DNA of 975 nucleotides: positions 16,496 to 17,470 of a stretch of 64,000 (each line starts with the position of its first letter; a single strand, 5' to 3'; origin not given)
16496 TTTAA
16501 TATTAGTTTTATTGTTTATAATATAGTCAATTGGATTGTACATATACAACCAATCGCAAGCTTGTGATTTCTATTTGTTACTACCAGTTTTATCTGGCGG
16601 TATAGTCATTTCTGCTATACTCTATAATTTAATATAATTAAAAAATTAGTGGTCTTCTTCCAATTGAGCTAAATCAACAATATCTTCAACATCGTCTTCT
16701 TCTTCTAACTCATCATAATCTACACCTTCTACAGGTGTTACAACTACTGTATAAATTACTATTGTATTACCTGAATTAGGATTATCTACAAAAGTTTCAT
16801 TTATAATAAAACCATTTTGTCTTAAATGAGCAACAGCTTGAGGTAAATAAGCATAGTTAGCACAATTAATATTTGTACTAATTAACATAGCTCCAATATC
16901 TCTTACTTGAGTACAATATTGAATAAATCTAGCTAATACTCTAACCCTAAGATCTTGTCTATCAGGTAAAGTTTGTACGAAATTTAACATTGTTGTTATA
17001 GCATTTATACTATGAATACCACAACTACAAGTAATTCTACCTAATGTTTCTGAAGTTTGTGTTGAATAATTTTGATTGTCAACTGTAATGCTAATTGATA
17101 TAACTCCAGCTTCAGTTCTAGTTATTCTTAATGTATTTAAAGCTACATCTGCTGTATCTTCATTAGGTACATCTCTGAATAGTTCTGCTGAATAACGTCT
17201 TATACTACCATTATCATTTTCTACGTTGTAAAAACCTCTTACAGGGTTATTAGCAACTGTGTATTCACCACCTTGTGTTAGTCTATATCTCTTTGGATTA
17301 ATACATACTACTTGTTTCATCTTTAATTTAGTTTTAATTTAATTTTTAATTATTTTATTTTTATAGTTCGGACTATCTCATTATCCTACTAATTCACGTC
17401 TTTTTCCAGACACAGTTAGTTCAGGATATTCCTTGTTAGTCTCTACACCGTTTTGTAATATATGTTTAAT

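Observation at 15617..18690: Replicative helicase interrupted inside Walker A by a 1.95-kb intron carrying two non-canonical ORFs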

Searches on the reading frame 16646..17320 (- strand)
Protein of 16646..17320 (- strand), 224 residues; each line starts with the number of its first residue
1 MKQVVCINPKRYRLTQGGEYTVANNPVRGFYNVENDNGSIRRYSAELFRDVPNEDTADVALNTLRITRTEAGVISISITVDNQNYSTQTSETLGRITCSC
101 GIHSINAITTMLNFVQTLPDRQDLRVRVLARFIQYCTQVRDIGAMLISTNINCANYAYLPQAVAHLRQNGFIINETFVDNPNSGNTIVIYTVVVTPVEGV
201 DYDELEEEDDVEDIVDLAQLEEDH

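Call 6: search_protein_families(library=pfam, proteins=[window:16646-17320:-], max_evalue=1)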
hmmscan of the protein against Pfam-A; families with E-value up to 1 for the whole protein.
window:16646-17320:- (224 aa): 2 families
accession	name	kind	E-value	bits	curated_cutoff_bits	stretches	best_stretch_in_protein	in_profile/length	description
PF18887.5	MBG_3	-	0.16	12.5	25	1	58-93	31-66/72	MBG domain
PF14244.12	Retrotran_gag_3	-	0.19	12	24.1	0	142-158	6-22/48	gag-polypeptide of LTR copia-type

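Call 11: search_protein_families(library=phrogs, proteins=[window:16646-17320:-], max_evalue=1)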
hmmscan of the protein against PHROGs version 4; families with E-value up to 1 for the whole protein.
window:16646-17320:- (224 aa): 3 families
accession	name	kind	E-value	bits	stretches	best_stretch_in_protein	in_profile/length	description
phrog_4973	-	unknown function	0.0036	18.2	1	155-196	93-134/149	-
phrog_4927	-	unknown function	0.0078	17.2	1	3-47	10-64/73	-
phrog_31853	-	unknown function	0.11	13.4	1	14-50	23-58/64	-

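Call 21: find_homologous_proteins(query=window:16646-17320:-, max_evalue=0.001)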
Query window:16646-17320:- (224 aa): 13 proteins with E <= 0.001 among 258 candidates.
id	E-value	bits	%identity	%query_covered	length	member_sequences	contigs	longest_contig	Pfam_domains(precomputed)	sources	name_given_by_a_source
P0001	4.5e-143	492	100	100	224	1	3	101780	-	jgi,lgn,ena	-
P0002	6.3e-95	335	72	99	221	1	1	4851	-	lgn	-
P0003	1.5e-76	275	58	87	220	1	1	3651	-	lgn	-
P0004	9.8e-74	266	58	87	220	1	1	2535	-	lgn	-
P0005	2.5e-73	264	60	87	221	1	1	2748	-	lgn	-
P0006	3.4e-73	264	58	87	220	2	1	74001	-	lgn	-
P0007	8.7e-38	148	43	99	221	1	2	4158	-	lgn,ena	-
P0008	1.2e-37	148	43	99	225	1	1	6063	-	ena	-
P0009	4.2e-36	143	42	86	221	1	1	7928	-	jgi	-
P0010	1.1e-25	109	33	96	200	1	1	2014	-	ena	-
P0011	4.0e-10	58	28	87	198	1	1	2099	-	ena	-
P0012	1.2e-8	53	32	85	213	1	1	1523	-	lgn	-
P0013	1.6e-6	46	31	85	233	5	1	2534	-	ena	-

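Call 38: predict_structure(alignment_id=A2)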
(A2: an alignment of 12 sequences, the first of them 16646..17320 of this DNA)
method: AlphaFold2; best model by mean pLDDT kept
length: 224 residues; sequences in the alignment: 12
mean_pLDDT: 84.0   pTM: 0.67
mean pLDDT of the five models: 84.0, 83.6, 83.3, 80.5, 80.5
residues with pLDDT >= 90: 117; 70-90: 73; 50-70: 16; < 50: 18
segments of 3 or more residues with pLDDT < 50: 207-224
pLDDT, mean of each block of 10 residues (from residue 1): 89 90 89 92 92 84 92 91 91 58 84 94 94 88 87 92 95 91 88 83 55 43 43
secondary structure, 60 per line:
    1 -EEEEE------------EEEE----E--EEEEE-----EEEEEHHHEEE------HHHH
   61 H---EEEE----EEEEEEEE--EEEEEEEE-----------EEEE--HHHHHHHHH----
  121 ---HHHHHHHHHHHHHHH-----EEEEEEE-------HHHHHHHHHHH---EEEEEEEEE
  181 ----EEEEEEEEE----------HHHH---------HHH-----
elements in order: E2-6 E19-22 E30-34 E40-44 E48-50 H57-61 E65-68 E73-80 E83-90 E102-105 H108-116 H124-138 E144-150 H158-168 E172-180 E185-193 H204-207

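Call 44: fold_search(model_id=the predicted structure, library=pdb)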
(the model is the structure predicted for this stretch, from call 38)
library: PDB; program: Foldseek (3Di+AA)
matches with E <= 10: 1054; with E <= 0.001: 0
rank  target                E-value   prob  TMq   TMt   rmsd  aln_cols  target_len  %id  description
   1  3shp_A                9.4e-03  0.97  0.28  0.35   6.7       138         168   10  Crystal structure of putative acetyltransferase from Sphaerobacter thermophilus DSM 20745 (released 2011-07-06)
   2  3shp_B                1.2e-02  0.97  0.28  0.37   6.7       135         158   11  Crystal structure of putative acetyltransferase from Sphaerobacter thermophilus DSM 20745 (released 2011-07-06)
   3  4xi2                  1.5e-02  0.84  0.20  0.12  13.6       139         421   14  Crystal Structure of an auto-inhibited form of Bruton's Tryrosine Kinase (released 2015-02-25)
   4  6bfh                  1.6e-02  0.96  0.30  0.36   5.5       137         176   14  Structure of the kanamycin complex of aminoglycoside acetyltransferase AAC(6')-Im (released 2017-11-08)
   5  8u4u_A                2.4e-02  0.92  0.18  0.31  14.2       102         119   13  Crystal structure of 53BP1 tandem Tudor domain homodimer engineered with two disulfide bridges (released 2023-09-20)
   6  3bwm                  2.9e-02  0.92  0.23  0.24   6.0        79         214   16  Crystal Structure of Human Catechol O-Methyltransferase with bound SAM and DNC (released 2008-06-03)
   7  5k0n_A                3.2e-02  0.96  0.23  0.24   7.2        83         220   13  Crystal Structure of COMT in complex with 4-[5-[1-(4-methoxyphenyl)cyclopropyl]-1H-pyrazol-3-yl]-1,3-dimethylpyrazole (released 2016-09-07)
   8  8u4u_F                3.2e-02  0.90  0.18  0.31  14.1       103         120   14  Crystal structure of 53BP1 tandem Tudor domain homodimer engineered with two disulfide bridges (released 2023-09-20)
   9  6mxy_B                3.2e-02  0.84  0.17  0.29  13.8        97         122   18  Structure of 53BP1 tandem Tudor domains in complex with small molecule UNC3351 (released 2019-11-27)
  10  6my0_B                3.4e-02  0.72  0.16  0.27  13.6       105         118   12  Structure of 53BP1 Tandem Tudor domains with E1549P and D1550N mutations (released 2019-11-27)
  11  8i0p_K                3.7e-02  0.96  0.21  0.16  10.9       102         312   13  The cryo-EM structure of human pre-Bact complex (released 2024-07-31)
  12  9xps_3                3.7e-02  0.16  0.15  0.14  19.1       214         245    8  The neck structure of the Phage Phikz (released 2026-02-11)
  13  8gu3                  3.9e-02  0.87  0.24  0.21  10.3       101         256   15  Crystal structure of Caenorhabditis elegans METT-10 methyltransferase domain (released 2023-02-01)
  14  9xps_1                3.9e-02  0.20  0.15  0.14  16.7       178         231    8  The neck structure of the Phage Phikz (released 2026-02-11)
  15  3qv2                  4.4e-02  0.91  0.26  0.19   7.7       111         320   14  Structure Analysis of Entamoeba histolytica methyltransferase EhMeth (released 2012-04-11)
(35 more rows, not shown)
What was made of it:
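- The best PDB fold matches are weak and GNAT-like (E about 1e-2, TM about 0.3; call 44).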

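Call 48: search_protein_representatives(alignment_id=A2)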
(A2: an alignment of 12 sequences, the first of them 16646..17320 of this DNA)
Query: 12 sequences, 216 profile positions. Proteins with E-value up to 0.001 (for the whole library): 586; up to 1e-10: 299; up to 1e-30: 63. The best 150 are listed.
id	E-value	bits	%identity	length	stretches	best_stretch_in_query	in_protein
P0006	9.5e-89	313.2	-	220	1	1-216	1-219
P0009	1.9e-82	292.6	-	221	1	1-216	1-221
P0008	2.9e-77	275.7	-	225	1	1-216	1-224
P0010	6.2e-70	251.7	-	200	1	1-210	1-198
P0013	7.0e-58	212.4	-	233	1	4-199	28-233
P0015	1.4e-45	172.2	-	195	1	2-196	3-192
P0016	1.3e-44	169.0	-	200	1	1-197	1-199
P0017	2.1e-43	165.0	-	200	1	4-196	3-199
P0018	8.7e-42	159.7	-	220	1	1-211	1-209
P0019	1.5e-41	159.0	-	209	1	2-207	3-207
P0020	1.6e-41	158.9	-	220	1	2-208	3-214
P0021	3.9e-41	157.6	-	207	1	2-197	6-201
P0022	8.4e-41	156.5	-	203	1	1-196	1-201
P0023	1.1e-40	156.1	-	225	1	1-208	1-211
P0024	3.4e-40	154.5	-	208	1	1-195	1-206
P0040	1.7e-36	142.5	-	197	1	1-197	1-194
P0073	1.1e-30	123.5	-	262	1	1-197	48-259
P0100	1.3e-27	113.4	-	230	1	2-207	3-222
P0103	3.7e-27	111.9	-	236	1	1-195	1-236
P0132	2.0e-23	99.8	-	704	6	7-63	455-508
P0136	6.2e-23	98.1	-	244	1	1-197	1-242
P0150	1.6e-21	93.5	-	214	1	8-199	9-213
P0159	1.1e-19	87.5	-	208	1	1-199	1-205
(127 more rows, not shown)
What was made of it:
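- ORF-B relatives: 586 clusters (call 48).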

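Call 49: search_protein_families(library=pfam, proteins=[P0015, P0020, P0040, P0073, P0100, P0132, P0136, P0150, P0159, P0103], max_evalue=0.01)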
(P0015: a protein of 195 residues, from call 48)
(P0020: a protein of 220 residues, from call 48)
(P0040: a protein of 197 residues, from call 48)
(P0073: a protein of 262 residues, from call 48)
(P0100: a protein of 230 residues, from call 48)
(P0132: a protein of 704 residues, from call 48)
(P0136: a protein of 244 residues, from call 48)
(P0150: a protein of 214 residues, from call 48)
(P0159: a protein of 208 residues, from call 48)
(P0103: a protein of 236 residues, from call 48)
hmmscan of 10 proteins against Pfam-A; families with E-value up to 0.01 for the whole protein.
P0015 (195 aa): 0 families

P0020 (220 aa): 0 families

P0040 (197 aa): 0 families

P0073 (262 aa): 1 family
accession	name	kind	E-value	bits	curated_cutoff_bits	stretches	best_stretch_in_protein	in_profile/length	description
PF20111.4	DUF6501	-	0.0083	16.4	23.8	1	41-96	7-66/67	Family of unknown function (DUF6501)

P0100 (230 aa): 0 families

P0132 (704 aa): 2 families
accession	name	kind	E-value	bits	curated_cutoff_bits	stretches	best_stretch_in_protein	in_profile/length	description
PF20111.4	DUF6501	-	1.8e-20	73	23.8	3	461-497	30-66/67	Family of unknown function (DUF6501)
PF23896.1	DUF7244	-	5.2e-07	30.1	27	0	166-203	2-41/57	Domain of unknown function (DUF7244)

P0136 (244 aa): 1 family
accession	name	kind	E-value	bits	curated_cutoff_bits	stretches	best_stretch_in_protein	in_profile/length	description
PF20111.4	DUF6501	-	0.00012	22.3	23.8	1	11-50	28-66/67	Family of unknown function (DUF6501)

P0150 (214 aa): 2 families
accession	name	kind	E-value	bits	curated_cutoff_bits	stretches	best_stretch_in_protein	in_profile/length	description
PF20111.4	DUF6501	-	0.00046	20.4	23.8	1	15-50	30-65/67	Family of unknown function (DUF6501)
PF18182.6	mCpol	-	0.0044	17.8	26.4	0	70-119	43-91/114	minimal CRISPR polymerase domain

P0159 (208 aa): 0 families

P0103 (236 aa): 1 family
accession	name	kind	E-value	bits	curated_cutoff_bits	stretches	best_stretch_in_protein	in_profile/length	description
PF20111.4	DUF6501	-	0.0022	18.3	23.8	1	11-49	28-66/67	Family of unknown function (DUF6501)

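Call 50: search_protein_families(library=phrogs, proteins=[P0015, P0020, P0040, P0073, P0100, P0132, P0136, P0150, P0159, P0103], max_evalue=0.001)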
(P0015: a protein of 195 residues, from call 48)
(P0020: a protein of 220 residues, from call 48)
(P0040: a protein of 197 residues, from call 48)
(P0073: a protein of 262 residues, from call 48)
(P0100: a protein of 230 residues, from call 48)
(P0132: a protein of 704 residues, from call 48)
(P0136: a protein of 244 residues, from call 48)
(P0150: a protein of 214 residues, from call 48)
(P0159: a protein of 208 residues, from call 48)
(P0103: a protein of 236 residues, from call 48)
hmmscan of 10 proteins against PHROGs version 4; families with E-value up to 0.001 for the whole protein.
P0015 (195 aa): 0 families

P0020 (220 aa): 1 family
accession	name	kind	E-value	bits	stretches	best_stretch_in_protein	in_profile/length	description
phrog_4927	-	unknown function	6.9e-05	23.8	1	4-48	10-65/73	-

P0040 (197 aa): 0 families

P0073 (262 aa): 1 family
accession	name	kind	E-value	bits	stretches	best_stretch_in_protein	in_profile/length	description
phrog_4927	-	unknown function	2.4e-06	28.4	1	49-101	9-72/73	-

P0100 (230 aa): 1 family
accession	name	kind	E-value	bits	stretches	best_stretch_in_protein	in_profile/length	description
phrog_4927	-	unknown function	0.0008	20.4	0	4-27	10-35/73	-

P0132 (704 aa): 15 families
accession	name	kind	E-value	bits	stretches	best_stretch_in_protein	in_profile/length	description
phrog_31853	-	unknown function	1.7e-23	83.3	2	461-497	22-58/64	-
phrog_4927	-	unknown function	3.7e-19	69.5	1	218-269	7-68/73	-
phrog_10580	-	unknown function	2.1e-16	61.3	0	217-258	86-127/212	-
phrog_13504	-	unknown function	4.5e-15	56.5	1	120-164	6-50/165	-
phrog_10169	-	unknown function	6.1e-11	43.4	0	58-98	6-47/81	-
phrog_14592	-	head and packaging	1.2e-08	36.3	0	449-529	3-80/116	virion structural protein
phrog_16833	-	unknown function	5.5e-08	34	0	461-507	15-50/124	-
phrog_14327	-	unknown function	5.8e-08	33.5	0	111-139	9-37/63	-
phrog_3523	-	unknown function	1.8e-07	31.9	0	55-141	143-242/315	-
phrog_18403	-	unknown function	1.1e-06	29.8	0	163-244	2-73/94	-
phrog_6261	-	unknown function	5e-06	27.5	0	57-89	2-36/73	-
phrog_12479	-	unknown function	1.5e-05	26.4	0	460-499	45-82/106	-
phrog_38782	-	unknown function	6.3e-05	23.6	0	227-246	5-24/51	-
phrog_37608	-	unknown function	0.00045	21.3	0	108-155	14-61/67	-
phrog_17459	-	unknown function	0.00071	20.4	0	221-243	4-27/81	-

P0136 (244 aa): 0 families

P0150 (214 aa): 1 family
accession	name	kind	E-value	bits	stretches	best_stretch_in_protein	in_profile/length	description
phrog_13504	-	unknown function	0.00017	22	1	11-82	6-74/165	-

P0159 (208 aa): 0 families

P0103 (236 aa): 0 families
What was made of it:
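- Its N-terminal small beta-barrel domain (similar to DUF6501) is found repeated in other phage proteins, as DNA-binding modules are (calls 48-50).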

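Call 56: find_encoding_contigs(protein=P0009, flank=5000, max_places=3)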
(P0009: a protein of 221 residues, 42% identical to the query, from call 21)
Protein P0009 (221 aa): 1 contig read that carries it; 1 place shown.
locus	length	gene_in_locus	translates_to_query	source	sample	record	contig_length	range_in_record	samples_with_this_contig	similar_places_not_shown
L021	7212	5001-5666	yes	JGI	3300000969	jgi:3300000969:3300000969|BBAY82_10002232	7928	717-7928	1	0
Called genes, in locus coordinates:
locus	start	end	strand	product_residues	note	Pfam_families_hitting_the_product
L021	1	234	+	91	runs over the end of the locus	-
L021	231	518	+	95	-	-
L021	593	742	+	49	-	-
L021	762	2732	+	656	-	-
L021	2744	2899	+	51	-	-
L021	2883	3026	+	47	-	-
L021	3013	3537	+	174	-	-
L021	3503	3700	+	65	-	-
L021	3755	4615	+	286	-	-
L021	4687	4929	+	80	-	-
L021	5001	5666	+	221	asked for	-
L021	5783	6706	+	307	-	PF03796:DnaB_C (faint)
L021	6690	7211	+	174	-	?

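Call 57: find_encoding_contigs(protein=P0008, flank=5000, max_places=3)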
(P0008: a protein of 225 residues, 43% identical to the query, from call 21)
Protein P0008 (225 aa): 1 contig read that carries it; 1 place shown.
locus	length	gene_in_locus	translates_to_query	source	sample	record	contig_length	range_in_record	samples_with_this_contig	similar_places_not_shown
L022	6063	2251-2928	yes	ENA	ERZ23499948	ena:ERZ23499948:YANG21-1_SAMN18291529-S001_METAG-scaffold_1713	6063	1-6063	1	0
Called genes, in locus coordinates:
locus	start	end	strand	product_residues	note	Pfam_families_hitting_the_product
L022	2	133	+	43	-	?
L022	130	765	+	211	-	-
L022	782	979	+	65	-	-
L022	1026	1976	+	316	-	-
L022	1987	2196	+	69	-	-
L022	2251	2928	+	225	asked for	-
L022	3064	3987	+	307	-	PF03796:DnaB_C (faint)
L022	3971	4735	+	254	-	-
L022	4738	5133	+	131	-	-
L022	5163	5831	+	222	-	PF01541:GIY-YIG (weak), PF22083:I-HmuI_NUMOD-like (faint)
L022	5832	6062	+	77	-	?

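Call 58: find_encoding_contigs(protein=P0006, flank=5000, max_places=3)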
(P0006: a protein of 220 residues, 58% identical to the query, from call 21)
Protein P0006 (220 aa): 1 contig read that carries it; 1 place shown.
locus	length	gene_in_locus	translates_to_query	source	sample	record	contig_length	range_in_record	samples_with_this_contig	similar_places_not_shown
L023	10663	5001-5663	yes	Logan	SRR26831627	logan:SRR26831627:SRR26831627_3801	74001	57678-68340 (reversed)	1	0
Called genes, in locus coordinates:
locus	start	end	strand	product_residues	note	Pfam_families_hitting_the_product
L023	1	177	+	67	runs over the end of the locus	-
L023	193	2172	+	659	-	-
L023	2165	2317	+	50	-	-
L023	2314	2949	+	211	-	-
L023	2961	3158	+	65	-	-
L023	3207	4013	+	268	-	-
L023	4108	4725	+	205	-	PF14528:LAGLIDADG_3 (faint), PF03161:LAGLIDADG_2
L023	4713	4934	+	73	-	-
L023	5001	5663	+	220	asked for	-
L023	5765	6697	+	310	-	PF03796:DnaB_C (faint)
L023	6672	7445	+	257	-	-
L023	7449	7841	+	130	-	PF02151:UVR (faint)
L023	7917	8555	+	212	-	PF01541:GIY-YIG (weak), PF07453:NUMOD1 (weak), PF22083:I-HmuI_NUMOD-like (faint)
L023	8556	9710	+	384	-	PF00303:Thymidylat_synt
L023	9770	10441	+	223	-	PF13479:AAA_24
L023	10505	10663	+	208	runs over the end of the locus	-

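Call 60: fold_search(model_id=the predicted structure, library=viral)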
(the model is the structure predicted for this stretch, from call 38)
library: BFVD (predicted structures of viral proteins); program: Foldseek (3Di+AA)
matches with E <= 10: 1338; with E <= 0.001: 4
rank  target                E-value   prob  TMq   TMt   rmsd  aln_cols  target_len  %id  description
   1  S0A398                3.8e-17  1.00  0.46  0.50   6.9       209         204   28  Uncharacterized protein [Cellulophaga phage phi14:2]
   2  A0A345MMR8            6.7e-05  1.00  0.21  0.21  16.0       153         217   20  (no name in the UniProt tables at hand)
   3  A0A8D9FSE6            7.7e-04  1.00  0.32  0.43   6.2       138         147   10  Uncharacterized protein [uncultured marine phage]
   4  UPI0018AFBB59         7.7e-04  1.00  0.32  0.16   7.2       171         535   16  (no name look-up for this kind of identifier)
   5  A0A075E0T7            1.0e-03  1.00  0.33  0.17   6.4       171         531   15  Uncharacterized protein [Dickeya phage RC-2014]
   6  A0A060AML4            1.7e-03  1.00  0.35  0.14   7.8       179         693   10  (no name in the UniProt tables at hand)
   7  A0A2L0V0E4            2.2e-03  0.96  0.33  0.28  13.4       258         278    9  Uncharacterized protein [Agrobacterium phage Atu_ph07]
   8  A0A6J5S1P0            2.5e-03  1.00  0.22  0.29   2.2        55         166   29  dATP/dGTP diphosphohydrolase N-terminal domain-containing protein [uncultured Caudovirales phage]
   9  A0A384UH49            3.2e-03  1.00  0.21  0.28  11.1        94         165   21  Uncharacterized protein [Curvibacter phage P26059B]
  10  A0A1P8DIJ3            3.6e-03  0.21  0.12  0.05  17.4       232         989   12  (no name in the UniProt tables at hand)
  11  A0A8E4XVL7            4.0e-03  1.00  0.21  0.47   1.5        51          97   22  (no name in the UniProt tables at hand)
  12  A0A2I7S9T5            4.3e-03  1.00  0.19  0.39   3.4        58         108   28  (no name in the UniProt tables at hand)
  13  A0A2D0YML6            4.3e-03  0.72  0.17  0.20  16.9       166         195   13  Uncharacterized protein [Vibrio phage JSF9]
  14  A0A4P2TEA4            4.5e-03  0.87  0.28  0.07   8.0       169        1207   12  Uncharacterized protein [Vibrio phage VP-1]
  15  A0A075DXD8            5.1e-03  1.00  0.21  0.18  14.3       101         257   18  Uncharacterized protein [Acinetobacter phage vB_AbaP_Acibel007]
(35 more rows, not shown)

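Call 76: find_encoding_contigs(protein=P0015, flank=4000, max_places=3)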
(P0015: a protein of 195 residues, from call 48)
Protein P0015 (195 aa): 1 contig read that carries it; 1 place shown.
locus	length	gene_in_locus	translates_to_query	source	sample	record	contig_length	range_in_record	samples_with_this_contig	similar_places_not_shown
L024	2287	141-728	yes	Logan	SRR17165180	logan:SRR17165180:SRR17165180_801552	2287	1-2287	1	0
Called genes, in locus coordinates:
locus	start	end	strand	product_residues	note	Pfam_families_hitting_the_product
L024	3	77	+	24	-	?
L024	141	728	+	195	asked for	-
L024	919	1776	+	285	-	-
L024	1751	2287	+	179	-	?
